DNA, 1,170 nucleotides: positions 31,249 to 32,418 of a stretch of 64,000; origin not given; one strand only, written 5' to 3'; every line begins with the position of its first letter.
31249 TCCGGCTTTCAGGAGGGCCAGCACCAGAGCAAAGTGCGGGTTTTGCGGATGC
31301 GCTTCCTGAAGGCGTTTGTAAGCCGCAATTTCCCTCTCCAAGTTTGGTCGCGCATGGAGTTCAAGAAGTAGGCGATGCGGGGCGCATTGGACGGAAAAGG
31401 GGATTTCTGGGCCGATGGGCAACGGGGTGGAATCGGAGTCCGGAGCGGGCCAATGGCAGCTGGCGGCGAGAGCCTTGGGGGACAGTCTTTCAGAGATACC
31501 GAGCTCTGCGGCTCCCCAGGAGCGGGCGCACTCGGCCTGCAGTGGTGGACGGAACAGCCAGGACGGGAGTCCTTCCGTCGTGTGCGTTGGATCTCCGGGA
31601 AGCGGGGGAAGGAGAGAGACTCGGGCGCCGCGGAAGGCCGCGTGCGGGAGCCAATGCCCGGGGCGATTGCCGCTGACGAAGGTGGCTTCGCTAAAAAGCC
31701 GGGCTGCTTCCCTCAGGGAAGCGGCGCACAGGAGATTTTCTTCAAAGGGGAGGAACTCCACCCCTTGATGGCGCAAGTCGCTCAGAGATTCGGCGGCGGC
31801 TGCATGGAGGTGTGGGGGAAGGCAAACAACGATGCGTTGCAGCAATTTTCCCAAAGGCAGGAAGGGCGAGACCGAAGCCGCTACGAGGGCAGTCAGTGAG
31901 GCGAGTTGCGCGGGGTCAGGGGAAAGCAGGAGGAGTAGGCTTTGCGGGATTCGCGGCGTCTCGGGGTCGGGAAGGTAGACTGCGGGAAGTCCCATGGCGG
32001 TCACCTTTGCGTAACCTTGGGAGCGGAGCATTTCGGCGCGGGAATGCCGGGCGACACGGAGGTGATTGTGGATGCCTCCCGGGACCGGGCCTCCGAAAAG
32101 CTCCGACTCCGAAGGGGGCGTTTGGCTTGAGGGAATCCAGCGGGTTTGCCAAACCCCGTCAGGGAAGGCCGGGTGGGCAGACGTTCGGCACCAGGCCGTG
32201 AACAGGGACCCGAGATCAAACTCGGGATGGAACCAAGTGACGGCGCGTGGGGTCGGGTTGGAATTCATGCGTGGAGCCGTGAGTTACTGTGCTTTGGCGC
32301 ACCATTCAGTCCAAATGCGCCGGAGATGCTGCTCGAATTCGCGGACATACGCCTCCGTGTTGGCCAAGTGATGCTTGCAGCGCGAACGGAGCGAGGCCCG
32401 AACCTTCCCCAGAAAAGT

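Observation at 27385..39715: Flagellin-adjacent island of five TPR-fused glycosyltransferase modules: candidate multi-enzyme flagellin glycosylation system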

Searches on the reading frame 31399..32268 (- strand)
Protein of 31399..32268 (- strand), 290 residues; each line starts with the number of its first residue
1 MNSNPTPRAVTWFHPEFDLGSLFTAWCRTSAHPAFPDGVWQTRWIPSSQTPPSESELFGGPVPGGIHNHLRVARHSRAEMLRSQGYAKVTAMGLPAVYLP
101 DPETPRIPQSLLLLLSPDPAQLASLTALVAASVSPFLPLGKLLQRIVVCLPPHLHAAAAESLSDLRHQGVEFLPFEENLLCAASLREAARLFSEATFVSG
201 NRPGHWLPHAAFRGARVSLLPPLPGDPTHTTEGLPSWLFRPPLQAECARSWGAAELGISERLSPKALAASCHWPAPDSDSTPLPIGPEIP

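Call 69: search_protein_representatives(alignment_id=A2)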
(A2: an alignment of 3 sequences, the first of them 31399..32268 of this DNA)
Query: 3 sequences, 292 profile positions. Proteins with E-value up to 0.001 (for the whole library): 500; up to 1e-10: 266; up to 1e-30: 3. The best 150 are listed.
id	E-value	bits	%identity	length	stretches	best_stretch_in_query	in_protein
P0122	1.9e-154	529.3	-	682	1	1-292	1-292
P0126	1.4e-58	214.6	-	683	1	9-277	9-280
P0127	1.9e-53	197.8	-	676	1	4-282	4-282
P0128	2.5e-30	121.9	-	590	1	23-275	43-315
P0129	8.2e-29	116.9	-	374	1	21-281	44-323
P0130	1.1e-28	116.6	-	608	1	19-275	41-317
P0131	1.2e-28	116.3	-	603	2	22-242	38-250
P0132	2.1e-28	115.6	-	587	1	20-276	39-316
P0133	2.8e-28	115.2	-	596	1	25-278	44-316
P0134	2.1e-27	112.3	-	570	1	27-287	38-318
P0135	1.4e-26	109.6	-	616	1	25-278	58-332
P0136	1.5e-26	109.5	-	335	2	20-226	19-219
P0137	1.6e-26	109.4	-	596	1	23-274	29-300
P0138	3.0e-26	108.5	-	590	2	35-223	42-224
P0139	1.1e-24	103.4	-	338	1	68-278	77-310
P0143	4.0e-24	101.5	-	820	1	34-271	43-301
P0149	2.6e-23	98.8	-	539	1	21-274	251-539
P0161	1.9e-21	92.7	-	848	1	72-275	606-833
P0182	6.8e-20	87.7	-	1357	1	73-281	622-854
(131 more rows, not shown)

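Call 70: search_protein_families(library=pfam, proteins=[P0128, P0129, P0136, P0139, P0143, P0161, P0182, P0149, P0130, P0126], max_evalue=0.001)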
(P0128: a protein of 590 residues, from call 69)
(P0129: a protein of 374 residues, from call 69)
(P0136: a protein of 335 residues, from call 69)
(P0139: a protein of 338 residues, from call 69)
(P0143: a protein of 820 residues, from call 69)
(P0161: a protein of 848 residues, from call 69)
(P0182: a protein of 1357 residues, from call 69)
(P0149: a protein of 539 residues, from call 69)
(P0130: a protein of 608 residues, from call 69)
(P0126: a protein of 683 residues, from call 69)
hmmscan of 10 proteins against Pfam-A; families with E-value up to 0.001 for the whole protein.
P0128 (590 aa): 1 family
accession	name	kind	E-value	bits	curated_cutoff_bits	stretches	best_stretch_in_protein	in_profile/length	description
PF05050.19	Methyltransf_21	-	1.1e-09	39.1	22.7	1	406-558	1-173/173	Methyltransferase FkbM domain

P0129 (374 aa): 0 families

P0136 (335 aa): 0 families

P0139 (338 aa): 0 families

P0143 (820 aa): 4 families
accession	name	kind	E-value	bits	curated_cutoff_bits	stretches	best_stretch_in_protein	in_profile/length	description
PF13692.12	Glyco_trans_1_4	-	4.5e-18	66.3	27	1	513-651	7-140/142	Glycosyl transferases group 1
PF00534.26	Glycos_transf_1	-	9.7e-18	64.7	26.4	1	496-664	4-169/172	Glycosyl transferases group 1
PF13439.12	Glyco_transf_4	-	6.7e-08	33.2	28.5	1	399-485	73-170/170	Glycosyltransferase Family 4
PF16994.11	Glyco_trans_4_5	-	0.00015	22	26.6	1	331-435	4-113/172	Glycosyl-transferase family 4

P0161 (848 aa): 1 family
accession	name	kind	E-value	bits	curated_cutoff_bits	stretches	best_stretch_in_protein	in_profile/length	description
PF04464.20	Glyphos_transf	-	0.00097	18.6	22.1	0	272-363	155-246/367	CDP-Glycerol:Poly(glycerophosphate) glycerophosphotransferase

P0182 (1357 aa): 0 families

P0149 (539 aa): 0 families

P0130 (608 aa): 1 family
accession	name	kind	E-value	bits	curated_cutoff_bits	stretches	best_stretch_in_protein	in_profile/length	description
PF05050.19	Methyltransf_21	-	2.4e-05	24.9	22.7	1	433-574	14-172/173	Methyltransferase FkbM domain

P0126 (683 aa): 2 families
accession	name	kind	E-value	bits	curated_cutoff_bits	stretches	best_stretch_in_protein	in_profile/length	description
PF13712.12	Glyco_tranf_2_5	-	3.6e-09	37.1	27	1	491-646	36-181/210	Glycosyltransferase like family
PF14559.12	TPR_19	-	6.4e-05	23.6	25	1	343-401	2-60/68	Tetratricopeptide repeat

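Call 80: predict_structure(alignment_id=A3)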
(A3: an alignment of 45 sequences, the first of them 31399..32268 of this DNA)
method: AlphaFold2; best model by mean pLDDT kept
length: 290 residues; sequences in the alignment: 45
mean_pLDDT: 86.4   pTM: 0.85
mean pLDDT of the five models: 86.4, 86.1, 85.5, 85.4, 85.2
residues with pLDDT >= 90: 171; 70-90: 88; 50-70: 12; < 50: 19
segments of 3 or more residues with pLDDT < 50: 1-14, 286-290
pLDDT, mean of each block of 10 residues (from residue 1): 41 56 88 80 93 90 89 96 95 96 96 89 83 90 94 86 91 86 92 97 94 97 79 93 97 98 93 75 48
secondary structure, 60 per line:
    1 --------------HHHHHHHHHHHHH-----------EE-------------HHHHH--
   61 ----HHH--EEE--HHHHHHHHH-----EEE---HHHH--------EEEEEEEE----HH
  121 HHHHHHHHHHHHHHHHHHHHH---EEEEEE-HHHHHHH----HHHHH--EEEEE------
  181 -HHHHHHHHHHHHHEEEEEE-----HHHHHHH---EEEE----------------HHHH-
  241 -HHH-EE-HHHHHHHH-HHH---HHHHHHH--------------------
elements in order: H15-27 H54-58 E70-72 H75-83 E89-91 H95-98 E107-114 H119-141 E145-150 H152-158 H163-167 E170-174 H182-194 E195-200 H206-212 E216-219 H236-239 H249-256 H264-270

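Call 82: fold_search(model_id=the predicted structure, library=pdb)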
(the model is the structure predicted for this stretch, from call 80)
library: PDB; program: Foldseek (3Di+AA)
matches with E <= 10: 1178; with E <= 0.001: 7
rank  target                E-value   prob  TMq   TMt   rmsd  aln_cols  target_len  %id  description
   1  1v4v_A                3.6e-05  1.00  0.43  0.35   8.9       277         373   14  Crystal Structure Of UDP-N-Acetylglucosamine 2-Epimerase From Thermus Thermophilus HB8 (released 2003-12-02)
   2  2bis_A                1.2e-04  1.00  0.33  0.24   7.9       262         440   11  Structure of glycogen synthase from Pyrococcus abyssi (released 2005-11-28)
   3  5enz_B                1.5e-04  1.00  0.38  0.31   8.7       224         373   14  S. aureus MnaA-UDP co-structure (released 2016-04-27)
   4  1v4v_B                4.7e-04  1.00  0.42  0.34   9.0       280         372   14  Crystal Structure Of UDP-N-Acetylglucosamine 2-Epimerase From Thermus Thermophilus HB8 (released 2003-12-02)
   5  7qh9_CCC              8.3e-04  0.98  0.33  0.23   7.7       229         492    8  TarM(Se)_G117R-4RboP (released 2023-05-10)
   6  7vza_D                8.8e-04  1.00  0.41  0.34   8.6       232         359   18  The crystal structure of Non-hydrolyzing UDPGlcNAc 2-epimerase in complex with UDP (released 2022-11-16)
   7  2xci_A                8.8e-04  0.99  0.29  0.25   6.3       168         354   11  Membrane-embedded monofunctional glycosyltransferase WaaA of Aquifex aeolicus, substrate-free form (released 2011-05-11)
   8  7vz6_G                1.2e-03  1.00  0.44  0.37   8.1       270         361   17  The crystal structure of Non-hydrolyzing UDPGlcNAc 2-epimerase in complex with UDP-glucose (released 2022-11-16)
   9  7vza_G                1.3e-03  1.00  0.39  0.33  12.2       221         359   18  The crystal structure of Non-hydrolyzing UDPGlcNAc 2-epimerase in complex with UDP (released 2022-11-16)
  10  7vza_H                1.5e-03  1.00  0.41  0.34   7.9       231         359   19  The crystal structure of Non-hydrolyzing UDPGlcNAc 2-epimerase in complex with UDP (released 2022-11-16)
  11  7vza_B                1.5e-03  1.00  0.41  0.34   8.7       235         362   18  The crystal structure of Non-hydrolyzing UDPGlcNAc 2-epimerase in complex with UDP (released 2022-11-16)
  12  7vza_A                1.6e-03  1.00  0.42  0.34   8.0       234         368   18  The crystal structure of Non-hydrolyzing UDPGlcNAc 2-epimerase in complex with UDP (released 2022-11-16)
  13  6me2                  1.6e-03  0.94  0.25  0.17   8.2       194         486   12  XFEL crystal structure of human melatonin receptor MT1 in complex with ramelteon (released 2019-04-24)
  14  4neq                  1.7e-03  1.00  0.40  0.33  10.0       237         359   12  The structure of UDP-GlcNAc 2-epimerase from Methanocaldococcus jannaschii (released 2014-04-23)
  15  3l01_A                1.8e-03  0.96  0.33  0.25   7.6       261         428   11  Crystal structure of monomeric glycogen synthase from Pyrococcus abyssi (released 2010-12-29)
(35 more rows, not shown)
